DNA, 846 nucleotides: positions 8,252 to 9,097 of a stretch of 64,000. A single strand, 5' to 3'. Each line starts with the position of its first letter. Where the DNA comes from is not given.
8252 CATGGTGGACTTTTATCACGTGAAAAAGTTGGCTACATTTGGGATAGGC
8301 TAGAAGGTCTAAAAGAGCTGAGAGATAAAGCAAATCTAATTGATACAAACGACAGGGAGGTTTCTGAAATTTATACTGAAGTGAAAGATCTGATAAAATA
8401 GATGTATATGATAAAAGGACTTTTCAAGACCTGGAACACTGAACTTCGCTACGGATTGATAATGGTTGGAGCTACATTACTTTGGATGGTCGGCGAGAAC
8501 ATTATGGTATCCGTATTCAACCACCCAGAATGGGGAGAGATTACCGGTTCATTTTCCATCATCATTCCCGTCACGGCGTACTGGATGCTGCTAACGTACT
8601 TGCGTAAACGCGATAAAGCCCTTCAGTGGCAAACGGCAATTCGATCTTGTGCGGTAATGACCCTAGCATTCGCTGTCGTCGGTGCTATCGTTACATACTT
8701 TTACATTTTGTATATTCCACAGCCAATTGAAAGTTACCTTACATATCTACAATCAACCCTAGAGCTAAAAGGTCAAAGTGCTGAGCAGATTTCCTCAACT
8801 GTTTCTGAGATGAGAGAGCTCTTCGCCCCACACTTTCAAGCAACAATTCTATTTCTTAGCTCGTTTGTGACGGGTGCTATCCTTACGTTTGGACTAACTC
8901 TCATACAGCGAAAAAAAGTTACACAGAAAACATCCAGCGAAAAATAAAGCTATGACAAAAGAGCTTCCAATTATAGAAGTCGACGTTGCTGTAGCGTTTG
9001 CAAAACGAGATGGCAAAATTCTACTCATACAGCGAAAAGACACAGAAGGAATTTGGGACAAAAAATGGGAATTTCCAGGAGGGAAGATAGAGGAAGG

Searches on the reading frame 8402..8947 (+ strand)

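Call 92: search_protein_families(library=pfam, proteins=[window:8402-8947:+], max_evalue=0.001)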
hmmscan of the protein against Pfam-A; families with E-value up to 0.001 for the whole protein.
window:8402-8947:+ (181 aa): 1 family
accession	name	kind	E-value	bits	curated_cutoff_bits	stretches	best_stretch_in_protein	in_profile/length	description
PF13858.11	DUF4199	-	4e-15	57.1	32.3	1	16-170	1-164/165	Protein of unknown function (DUF4199)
